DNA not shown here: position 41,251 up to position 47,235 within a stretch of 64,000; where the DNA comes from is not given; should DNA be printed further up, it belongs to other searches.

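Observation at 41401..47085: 1894-aa single-ORF helicase-nuclease with an N-terminal M48-like peptidase and TerB-like modules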

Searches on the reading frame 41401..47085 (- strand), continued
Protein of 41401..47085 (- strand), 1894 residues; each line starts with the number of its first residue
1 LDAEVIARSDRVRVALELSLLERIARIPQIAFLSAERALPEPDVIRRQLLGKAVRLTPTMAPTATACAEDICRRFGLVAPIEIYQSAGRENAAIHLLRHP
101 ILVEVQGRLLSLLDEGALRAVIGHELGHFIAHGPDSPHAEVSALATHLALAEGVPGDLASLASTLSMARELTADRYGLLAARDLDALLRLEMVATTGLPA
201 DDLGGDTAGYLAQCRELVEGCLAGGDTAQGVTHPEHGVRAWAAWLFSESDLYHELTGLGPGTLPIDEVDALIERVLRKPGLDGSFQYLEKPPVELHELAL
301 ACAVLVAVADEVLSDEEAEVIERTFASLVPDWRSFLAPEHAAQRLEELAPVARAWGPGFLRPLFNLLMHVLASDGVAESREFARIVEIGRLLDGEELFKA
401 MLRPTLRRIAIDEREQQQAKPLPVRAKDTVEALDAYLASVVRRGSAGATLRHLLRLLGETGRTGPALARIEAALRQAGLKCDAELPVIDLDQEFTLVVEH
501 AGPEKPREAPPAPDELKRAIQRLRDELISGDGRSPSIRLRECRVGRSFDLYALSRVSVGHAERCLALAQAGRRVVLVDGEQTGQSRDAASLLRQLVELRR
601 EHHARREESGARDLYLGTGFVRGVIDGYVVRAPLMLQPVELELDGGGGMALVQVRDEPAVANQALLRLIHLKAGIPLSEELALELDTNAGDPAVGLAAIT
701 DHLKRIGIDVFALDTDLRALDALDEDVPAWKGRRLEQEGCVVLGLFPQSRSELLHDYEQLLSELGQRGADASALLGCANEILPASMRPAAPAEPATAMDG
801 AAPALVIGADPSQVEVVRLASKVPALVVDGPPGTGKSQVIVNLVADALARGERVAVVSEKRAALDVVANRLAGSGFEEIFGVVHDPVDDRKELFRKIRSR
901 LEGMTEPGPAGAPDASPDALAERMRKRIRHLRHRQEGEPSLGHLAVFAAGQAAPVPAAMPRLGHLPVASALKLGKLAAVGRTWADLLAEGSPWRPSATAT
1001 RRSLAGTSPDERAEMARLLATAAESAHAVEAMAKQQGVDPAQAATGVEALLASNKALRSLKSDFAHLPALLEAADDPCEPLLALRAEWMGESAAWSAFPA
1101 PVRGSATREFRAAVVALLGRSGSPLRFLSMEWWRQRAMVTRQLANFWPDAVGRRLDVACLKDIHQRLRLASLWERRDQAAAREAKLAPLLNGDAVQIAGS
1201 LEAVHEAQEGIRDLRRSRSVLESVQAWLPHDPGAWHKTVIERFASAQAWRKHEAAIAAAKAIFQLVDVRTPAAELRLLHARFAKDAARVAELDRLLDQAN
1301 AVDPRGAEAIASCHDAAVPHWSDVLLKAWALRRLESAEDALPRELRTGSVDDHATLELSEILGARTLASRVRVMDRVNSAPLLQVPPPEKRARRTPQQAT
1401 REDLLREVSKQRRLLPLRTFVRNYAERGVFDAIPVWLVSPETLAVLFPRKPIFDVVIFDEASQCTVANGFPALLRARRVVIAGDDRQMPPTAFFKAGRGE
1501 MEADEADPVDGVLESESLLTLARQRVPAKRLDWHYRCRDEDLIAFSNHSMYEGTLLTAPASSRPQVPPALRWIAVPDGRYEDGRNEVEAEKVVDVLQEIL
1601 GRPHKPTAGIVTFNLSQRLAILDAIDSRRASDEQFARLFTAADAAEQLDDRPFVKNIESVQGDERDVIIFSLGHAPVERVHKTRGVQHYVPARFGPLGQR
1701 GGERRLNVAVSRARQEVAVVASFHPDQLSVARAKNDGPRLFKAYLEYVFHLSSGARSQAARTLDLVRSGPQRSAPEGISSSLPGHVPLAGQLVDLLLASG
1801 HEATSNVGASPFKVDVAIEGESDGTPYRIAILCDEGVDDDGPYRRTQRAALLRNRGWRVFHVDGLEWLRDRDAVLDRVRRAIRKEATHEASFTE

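Call 9: find_homologous_proteins(query=window:41401-47085:-, max_evalue=0.00001)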
Query window:41401-47085:- (1894 aa): 161 proteins with E <= 0.00001 among 8000 candidates; the best 120 are listed.
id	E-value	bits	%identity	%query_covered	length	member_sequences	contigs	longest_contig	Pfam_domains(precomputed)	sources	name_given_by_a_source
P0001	0.0e+0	4066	97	100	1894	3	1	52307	PF01435.25,PF13195.12,PF13087.13,PF13086.13,PF13245.13,PF18741.8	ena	-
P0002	0.0e+0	3413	83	99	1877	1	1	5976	PF01435.25,PF13195.12,PF13087.13,PF13086.13,PF13604.13,PF18741.8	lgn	-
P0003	0.0e+0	2991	73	100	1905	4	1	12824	PF13195.12,PF13087.13,PF13086.13,PF13604.13,PF13245.13,PF18741.8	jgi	jgi:RecA/RadA recombinase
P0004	0.0e+0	2909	71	100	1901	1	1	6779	PF13195.12,PF13087.13,PF13086.13,PF13604.13,PF13245.13,PF18741.8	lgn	-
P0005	0.0e+0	2732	68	99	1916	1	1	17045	PF13195.12,PF13087.13,PF13086.13,PF13245.13,PF18741.8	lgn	-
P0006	0.0e+0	2684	67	99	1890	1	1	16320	PF13195.12,PF13087.13,PF13086.13,PF18741.8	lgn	-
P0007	0.0e+0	2684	67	99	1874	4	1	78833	PF13195.12,PF13087.13,PF13086.13,PF18741.8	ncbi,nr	ncbi:hypothetical protein BV497_04720 [Fulvimonas soli]|nr:hypothetical protein BV497_04720 [Fulvimo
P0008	0.0e+0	2673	66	99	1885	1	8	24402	PF13195.12,PF13087.13,PF13086.13,PF18741.8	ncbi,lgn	-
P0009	0.0e+0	2646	66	99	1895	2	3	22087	PF01435.25,PF13195.12,PF13087.13,PF13086.13,PF18741.8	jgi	jgi:RecA/RadA recombinase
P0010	0.0e+0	2642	67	99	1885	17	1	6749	PF01435.25,PF13195.12,PF13087.13,PF13086.13,PF13604.13,PF13245.13,PF18741.8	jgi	jgi:RecA/RadA recombinase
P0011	0.0e+0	2616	66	99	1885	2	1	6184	PF13195.12,PF13087.13,PF13086.13,PF13604.13,PF13245.13,PF18741.8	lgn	-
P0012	0.0e+0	2602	66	99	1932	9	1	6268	PF13195.12,PF13087.13,PF13086.13,PF13245.13,PF18741.8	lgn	-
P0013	0.0e+0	2587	66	99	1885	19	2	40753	PF13195.12,PF13087.13,PF13086.13,PF13604.13,PF13245.13,PF18741.8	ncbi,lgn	-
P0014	0.0e+0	2578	66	99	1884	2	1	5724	PF13195.12,PF13087.13,PF13086.13,PF18741.8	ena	-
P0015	0.0e+0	2571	66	99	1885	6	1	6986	PF13195.12,PF13087.13,PF13086.13,PF13604.13,PF18741.8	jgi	jgi:hypothetical protein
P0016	0.0e+0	2447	63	98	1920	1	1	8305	PF01435.25,PF13195.12,PF13087.13,PF13086.13,PF18741.8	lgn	-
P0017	0.0e+0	2422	63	99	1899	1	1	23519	PF13195.12,PF13087.13,PF13086.13,PF13604.13,PF13245.13,PF18741.8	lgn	-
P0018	0.0e+0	2411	62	99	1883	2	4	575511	PF01435.25,PF13195.12,PF13087.13,PF13086.13,PF18741.8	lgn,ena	-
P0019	0.0e+0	2408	60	59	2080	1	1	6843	PF13195.12,PF13087.13,PF13086.13,PF18741.8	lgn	-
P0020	0.0e+0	2403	62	99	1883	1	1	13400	PF01435.25,PF13195.12,PF13087.13,PF13086.13,PF18741.8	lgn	-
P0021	0.0e+0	2392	62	99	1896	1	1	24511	PF13195.12,PF13087.13,PF13086.13,PF18741.8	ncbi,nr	ncbi:MAG: DUF4011 domain-containing protein [Gammaproteobacteria bacterium]|nr:DUF4011 domain-contai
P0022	0.0e+0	2326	60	99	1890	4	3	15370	PF13195.12,PF13087.13,PF13086.13,PF13245.13,PF18741.8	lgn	-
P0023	0.0e+0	2281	58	99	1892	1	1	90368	PF13195.12,PF13087.13,PF13086.13,PF13245.13,PF18741.8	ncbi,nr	ncbi:MAG: DUF4011 domain-containing protein [Opitutaceae bacterium]|nr:DUF4011 domain-containing pro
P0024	0.0e+0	2272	60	97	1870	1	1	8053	PF13195.12,PF13087.13,PF13086.13,PF13604.13,PF13245.13,PF18741.8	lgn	-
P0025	0.0e+0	2270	59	99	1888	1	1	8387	PF13195.12,PF13087.13,PF13086.13,PF13245.13,PF18741.8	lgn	-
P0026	0.0e+0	2249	58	99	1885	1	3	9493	PF01435.25,PF13195.12,PF13087.13,PF13086.13,PF13604.13,PF18741.8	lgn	-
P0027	0.0e+0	2225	58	99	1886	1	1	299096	PF13195.12,PF13087.13,PF13086.13,PF13245.13,PF18741.8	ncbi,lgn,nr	ncbi:MAG: DUF4011 domain-containing protein [Opitutae bacterium]|nr:DUF4011 domain-containing protei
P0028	0.0e+0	2218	66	83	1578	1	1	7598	PF13195.12,PF13087.13,PF13086.13,PF13245.13,PF18741.8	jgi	jgi:hypothetical protein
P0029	0.0e+0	1554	44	99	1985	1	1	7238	PF13195.12,PF13087.13,PF13086.13,PF13604.13,PF18741.8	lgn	-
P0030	0.0e+0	1503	46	99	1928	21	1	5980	PF01435.25,PF13195.12,PF13087.13,PF13086.13,PF13604.13,PF13245.13,PF18741.8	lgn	-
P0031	0.0e+0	1466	44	99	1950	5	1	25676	PF01435.25,PF13195.12,PF13087.13,PF13086.13,PF18741.8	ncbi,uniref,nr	ncbi:AAA domain-containing protein [Polyangium fumosum]|uniref:DUF4011 domain-containing protein n=1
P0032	0.0e+0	1463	45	99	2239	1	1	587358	PF13195.12,PF13087.13,PF00929.32,PF13086.13,PF13604.13,PF18741.8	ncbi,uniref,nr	ncbi:exonuclease domain-containing protein [Nannocystis sp. ILAH1]|uniref:exonuclease domain-contain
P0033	0.0e+0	1456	47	53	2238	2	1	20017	PF13195.12,PF13087.13,PF00929.32,PF13086.13,PF13604.13,PF18741.8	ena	-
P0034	0.0e+0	1444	45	99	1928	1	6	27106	PF13195.12,PF13087.13,PF13086.13,PF18741.8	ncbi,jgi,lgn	-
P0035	0.0e+0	1441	44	99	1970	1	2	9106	PF13195.12,PF13087.13,PF13086.13,PF13604.13,PF18741.8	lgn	-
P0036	0.0e+0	1440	44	99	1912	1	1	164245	PF13195.12,PF13087.13,PF13086.13,PF13604.13,PF13245.13,PF18741.8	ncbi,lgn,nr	ncbi:MAG: DUF4011 domain-containing protein [Deltaproteobacteria bacterium]|nr:DUF4011 domain-contai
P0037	0.0e+0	1430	44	99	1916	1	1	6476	PF01435.25,PF13195.12,PF13087.13,PF05099.19,PF13086.13,PF18741.8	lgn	-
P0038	0.0e+0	1425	43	99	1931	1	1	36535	PF13195.12,PF13087.13,PF13086.13,PF13604.13,PF13245.13,PF18741.8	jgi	-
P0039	0.0e+0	1425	44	99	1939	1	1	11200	PF13195.12,PF13087.13,PF13086.13,PF13604.13,PF13245.13,PF18741.8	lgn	-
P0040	0.0e+0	1423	43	99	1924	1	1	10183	PF13195.12,PF13087.13,PF13086.13,PF13604.13,PF13245.13,PF18741.8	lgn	-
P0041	0.0e+0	1393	43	99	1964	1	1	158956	PF13195.12,PF13087.13,PF13086.13,PF13604.13,PF13245.13,PF18741.8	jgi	jgi:RecA/RadA recombinase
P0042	0.0e+0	1391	43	98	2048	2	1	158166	PF13195.12,PF13087.13,PF13086.13,PF13604.13,PF13245.13,PF18741.8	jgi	jgi:RecA/RadA recombinase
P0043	0.0e+0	1387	44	97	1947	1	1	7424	PF01435.25,PF13195.12,PF13087.13,PF13086.13,PF13245.13,PF18741.8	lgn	-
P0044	0.0e+0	1385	47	47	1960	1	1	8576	PF13195.12,PF13087.13,PF13086.13,PF18741.8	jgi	jgi:hypothetical protein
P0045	0.0e+0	1383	44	97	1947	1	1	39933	PF13195.12,PF13087.13,PF05099.19,PF13086.13,PF13604.13,PF18741.8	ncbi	-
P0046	0.0e+0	1381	43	98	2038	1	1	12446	PF01435.25,PF13195.12,PF13087.13,PF13086.13,PF13604.13,PF18741.8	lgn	-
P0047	0.0e+0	1373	44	99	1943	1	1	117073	PF13195.12,PF13087.13,PF13086.13,PF18741.8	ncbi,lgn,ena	-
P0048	0.0e+0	1372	44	99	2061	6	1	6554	PF13195.12,PF13087.13,PF13086.13,PF13604.13,PF13245.13,PF18741.8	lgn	-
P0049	0.0e+0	1366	43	98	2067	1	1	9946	PF01435.25,PF13195.12,PF13087.13,PF13086.13,PF13604.13,PF18741.8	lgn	-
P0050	0.0e+0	1364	43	98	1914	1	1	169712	PF13195.12,PF13087.13,PF13086.13,PF13604.13,PF18741.8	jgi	-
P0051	0.0e+0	1359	43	96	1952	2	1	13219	PF13195.12,PF13087.13,PF13086.13,PF13604.13,PF13245.13,PF18741.8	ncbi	-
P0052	0.0e+0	1356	45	50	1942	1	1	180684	PF13195.12,PF13087.13,PF13086.13,PF13245.13,PF18741.8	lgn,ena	-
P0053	0.0e+0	1351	42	99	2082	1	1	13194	PF13195.12,PF13087.13,PF13086.13,PF13604.13,PF13245.13,PF18741.8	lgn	-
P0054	0.0e+0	1346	43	98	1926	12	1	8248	PF13195.12,PF13087.13,PF13086.13,PF13245.13,PF18741.8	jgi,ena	jgi:hypothetical protein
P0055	0.0e+0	1345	43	99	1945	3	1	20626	PF13195.12,PF13087.13,PF13086.13,PF18741.8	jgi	jgi:hypothetical protein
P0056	0.0e+0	1345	40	64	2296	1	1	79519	PF13195.12,PF13087.13,PF13086.13,PF13604.13,PF13245.13,PF18741.8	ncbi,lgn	ncbi:AAA domain-containing protein [Endothiovibrio diazotrophicus]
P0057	0.0e+0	1340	44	99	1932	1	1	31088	PF13195.12,PF13087.13,PF05099.19,PF13086.13,PF18741.8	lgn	-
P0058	0.0e+0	1337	43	99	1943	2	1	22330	PF01435.25,PF13195.12,PF13087.13,PF05099.19,PF13086.13,PF13604.13,PF13245.13,PF18741.8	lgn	-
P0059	0.0e+0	1336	42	98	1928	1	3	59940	PF13195.12,PF13087.13,PF13086.13,PF13245.13,PF18741.8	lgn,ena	-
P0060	0.0e+0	1334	43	99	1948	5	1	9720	PF13195.12,PF13087.13,PF13086.13,PF18741.8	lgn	-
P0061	0.0e+0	1328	43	97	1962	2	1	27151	PF13195.12,PF13087.13,PF13086.13,PF13604.13,PF13245.13,PF18741.8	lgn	-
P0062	0.0e+0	1325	43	99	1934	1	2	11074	PF13195.12,PF13087.13,PF13086.13,PF13604.13,PF13245.13,PF18741.8,PF13481.13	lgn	-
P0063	0.0e+0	1324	45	40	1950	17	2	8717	PF13195.12,PF13087.13,PF13086.13,PF13604.13,PF13245.13,PF18741.8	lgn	-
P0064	0.0e+0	1322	42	99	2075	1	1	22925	PF13195.12,PF13087.13,PF13086.13,PF13604.13,PF13245.13,PF18741.8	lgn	-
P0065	0.0e+0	1321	43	99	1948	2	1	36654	PF13195.12,PF13087.13,PF13086.13,PF13604.13,PF13245.13,PF18741.8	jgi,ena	-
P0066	0.0e+0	1319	43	99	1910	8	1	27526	PF13195.12,PF13087.13,PF13086.13,PF13604.13,PF13245.13,PF18741.8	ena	-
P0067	0.0e+0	1317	42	98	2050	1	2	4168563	PF13195.12,PF13087.13,PF13086.13,PF13245.13,PF18741.8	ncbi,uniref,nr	ncbi:AAA domain-containing protein [Denitratisoma oestradiolicum]|uniref:Uncharacterized protein n=1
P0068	0.0e+0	1313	41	99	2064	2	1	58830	PF13195.12,PF13087.13,PF13086.13,PF18741.8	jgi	-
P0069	0.0e+0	1312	42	99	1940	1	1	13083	PF13195.12,PF13087.13,PF13086.13,PF13604.13,PF13245.13,PF18741.8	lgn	-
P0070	0.0e+0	1312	42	99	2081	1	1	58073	PF13195.12,PF13087.13,PF13086.13,PF18741.8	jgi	jgi:hypothetical protein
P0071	0.0e+0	1310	41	99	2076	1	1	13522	PF13195.12,PF13087.13,PF13086.13,PF18741.8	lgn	-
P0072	0.0e+0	1310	42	99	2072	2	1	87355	PF13195.12,PF13087.13,PF13086.13,PF13604.13,PF13245.13,PF18741.8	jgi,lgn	jgi:tellurite resistance protein/RecA/RadA recombinase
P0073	0.0e+0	1309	43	99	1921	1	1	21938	PF13195.12,PF13087.13,PF13086.13,PF18741.8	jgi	jgi:hypothetical protein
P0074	0.0e+0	1305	42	99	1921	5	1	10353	PF13195.12,PF13087.13,PF13086.13,PF18741.8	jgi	jgi:hypothetical protein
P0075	0.0e+0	1304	42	98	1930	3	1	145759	PF13195.12,PF13087.13,PF05099.19,PF13086.13,PF13604.13,PF13245.13,PF18741.8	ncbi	ncbi:MAG: AAA domain-containing protein [Polyangiales bacterium]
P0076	0.0e+0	1298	42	99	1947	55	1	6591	PF13195.12,PF13087.13,PF13086.13,PF13245.13,PF18741.8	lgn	-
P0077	0.0e+0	1298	40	97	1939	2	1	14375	PF01435.25,PF13195.12,PF13087.13,PF05099.19,PF13086.13,PF13604.13,PF13245.13,PF18741.8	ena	-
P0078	0.0e+0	1296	42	55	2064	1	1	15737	PF01435.25,PF13195.12,PF13087.13,PF05099.19,PF13086.13,PF13245.13,PF18741.8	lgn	-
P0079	0.0e+0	1295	42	54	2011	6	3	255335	PF01435.25,PF13195.12,PF13087.13,PF05099.19,PF13086.13,PF13245.13,PF18741.8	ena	-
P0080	0.0e+0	1293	42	99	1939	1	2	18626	PF01435.25,PF13195.12,PF13087.13,PF05099.19,PF13086.13,PF18741.8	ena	-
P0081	0.0e+0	1292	41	98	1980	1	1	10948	PF13195.12,PF13087.13,PF13086.13,PF18741.8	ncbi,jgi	ncbi:MAG: RecA/RadA recombinase [Cognaticolwellia sp.]|jgi:RecA/RadA recombinase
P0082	0.0e+0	1286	42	99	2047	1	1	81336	PF13195.12,PF13087.13,PF13086.13,PF13604.13,PF18741.8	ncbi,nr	ncbi:MAG: AAA domain-containing protein [Kofleriaceae bacterium]|nr:AAA domain-containing protein [K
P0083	0.0e+0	1283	42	99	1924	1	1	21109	PF13195.12,PF13087.13,PF13086.13,PF18741.8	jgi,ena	-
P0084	0.0e+0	1279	42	54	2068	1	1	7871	PF01435.25,PF13195.12,PF13087.13,PF05099.19,PF13086.13,PF18741.8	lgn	-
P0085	0.0e+0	1277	44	54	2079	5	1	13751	PF01435.25,PF13195.12,PF13087.13,PF13086.13,PF13604.13,PF13245.13,PF18741.8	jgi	jgi:hypothetical protein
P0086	0.0e+0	1277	41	99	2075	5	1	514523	PF01435.25,PF13195.12,PF13087.13,PF13086.13,PF13604.13,PF13245.13,PF18741.8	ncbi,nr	ncbi:MAG: DUF4011 domain-containing protein [Sandaracinaceae bacterium]|nr:DUF4011 domain-containing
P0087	0.0e+0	1277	40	61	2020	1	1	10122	PF01435.25,PF13195.12,PF13087.13,PF13086.13,PF18741.8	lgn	-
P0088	0.0e+0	1276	43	99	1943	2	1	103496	PF13195.12,PF13087.13,PF13086.13,PF13604.13,PF13245.13,PF18741.8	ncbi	-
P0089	0.0e+0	1276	43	98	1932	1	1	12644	PF13195.12,PF13087.13,PF13086.13,PF13604.13,PF13245.13,PF18741.8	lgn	-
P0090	0.0e+0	1274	56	27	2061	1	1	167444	PF13195.12,PF13087.13,PF05099.19,PF13086.13,PF13604.13,PF18741.8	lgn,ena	-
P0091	0.0e+0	1271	42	98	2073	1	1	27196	PF13195.12,PF13087.13,PF13086.13,PF13604.13,PF13245.13,PF18741.8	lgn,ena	-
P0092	0.0e+0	1271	42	97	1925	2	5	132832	PF13195.12,PF13087.13,PF13086.13,PF18741.8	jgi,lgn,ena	-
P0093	0.0e+0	1269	42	99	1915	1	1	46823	PF13195.12,PF13087.13,PF13086.13,PF13604.13,PF13245.13,PF18741.8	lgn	-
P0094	0.0e+0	1268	42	99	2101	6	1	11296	PF01435.25,PF13195.12,PF13087.13,PF13086.13,PF13604.13,PF13245.13,PF18741.8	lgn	-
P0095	0.0e+0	1264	41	58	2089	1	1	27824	PF01435.25,PF13195.12,PF13087.13,PF05099.19,PF13086.13,PF13245.13,PF18741.8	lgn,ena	-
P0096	0.0e+0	1258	41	97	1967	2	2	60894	PF13195.12,PF13087.13,PF13086.13,PF13245.13,PF18741.8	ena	-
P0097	0.0e+0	1257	43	98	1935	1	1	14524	PF13195.12,PF13087.13,PF13086.13,PF13604.13,PF13245.13,PF18741.8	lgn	-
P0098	0.0e+0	1254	42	99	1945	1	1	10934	PF13195.12,PF13087.13,PF13086.13,PF13604.13,PF13245.13,PF18741.8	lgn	-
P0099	0.0e+0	1253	43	90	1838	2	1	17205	PF01435.25,PF13195.12,PF13087.13,PF13086.13,PF13245.13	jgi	-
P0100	0.0e+0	1252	39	69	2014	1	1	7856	PF01435.25,PF13195.12,PF13087.13,PF13086.13,PF13604.13,PF13245.13,PF18741.8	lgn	-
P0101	0.0e+0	1245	41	97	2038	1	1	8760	PF01435.25,PF13195.12,PF13087.13,PF13086.13,PF13604.13,PF13245.13,PF18741.8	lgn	-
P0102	0.0e+0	1244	39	98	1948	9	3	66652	PF13195.12,PF13087.13,PF13086.13,PF13245.13,PF18741.8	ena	-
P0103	0.0e+0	1237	40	99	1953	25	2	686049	PF01435.25,PF13195.12,PF13087.13,PF13086.13,PF13604.13,PF18741.8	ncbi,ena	-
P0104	0.0e+0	1237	41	98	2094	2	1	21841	PF13195.12,PF13087.13,PF05099.19,PF13086.13,PF13604.13,PF13245.13,PF18741.8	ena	-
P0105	0.0e+0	1236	41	99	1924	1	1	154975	PF13195.12,PF13087.13,PF13086.13,PF13604.13,PF13245.13,PF18741.8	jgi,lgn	-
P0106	0.0e+0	1233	41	97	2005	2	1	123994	PF13195.12,PF13087.13,PF13086.13,PF13245.13,PF18741.8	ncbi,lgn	-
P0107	0.0e+0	1231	41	97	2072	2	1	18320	PF01435.25,PF13195.12,PF13087.13,PF13086.13,PF13604.13,PF13245.13,PF18741.8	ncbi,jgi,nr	ncbi:MAG: DUF4011 domain-containing protein [Azoarcus sp.]|jgi:tellurite resistance protein|nr:DUF40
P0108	0.0e+0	1229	42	94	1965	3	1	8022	PF13195.12,PF13087.13,PF05099.19,PF13086.13,PF13604.13,PF13245.13,PF18741.8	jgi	jgi:tellurite resistance protein/RecA/RadA recombinase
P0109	0.0e+0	1223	42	98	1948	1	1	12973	PF13195.12,PF13087.13,PF13086.13,PF13604.13,PF18741.8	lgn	-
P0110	0.0e+0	1203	40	99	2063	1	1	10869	PF13195.12,PF13087.13,PF13086.13,PF13604.13,PF18741.8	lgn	-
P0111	0.0e+0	1154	43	47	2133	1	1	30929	PF13195.12,PF13087.13,PF13086.13,PF13604.13,PF13245.13,PF18741.8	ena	-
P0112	0.0e+0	1143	38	98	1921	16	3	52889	PF13195.12,PF13087.13,PF13086.13,PF13604.13,PF13245.13,PF18741.8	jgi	jgi:hypothetical protein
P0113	0.0e+0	1116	37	98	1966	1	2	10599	PF13195.12,PF13087.13,PF13086.13,PF13604.13,PF13245.13,PF18741.8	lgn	-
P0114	0.0e+0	1107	39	96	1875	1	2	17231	PF13195.12,PF13087.13,PF13086.13,PF13604.13,PF13245.13,PF18741.8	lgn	-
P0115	0.0e+0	1106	37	99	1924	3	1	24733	PF13195.12,PF13087.13,PF13086.13,PF13245.13,PF18741.8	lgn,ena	-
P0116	0.0e+0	1066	35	62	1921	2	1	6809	PF13195.12,PF13087.13,PF05099.19,PF13086.13,PF13604.13,PF13245.13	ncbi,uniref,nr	ncbi:AAA domain-containing protein [Amphritea pacifica]|uniref:TerB family tellurite resistance prot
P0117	1.6e-284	966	40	51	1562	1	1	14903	PF01435.25,PF13087.13,PF13086.13,PF18741.8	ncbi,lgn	-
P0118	1.6e-284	966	40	51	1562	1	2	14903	PF01435.25,PF13087.13,PF13086.13,PF18741.8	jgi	jgi:hypothetical protein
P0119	1.8e-283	963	40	51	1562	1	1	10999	PF01435.25,PF13087.13,PF13086.13,PF18741.8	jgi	jgi:hypothetical protein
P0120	3.1e-235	803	40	72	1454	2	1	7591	PF13195.12,PF13086.13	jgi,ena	jgi:hypothetical protein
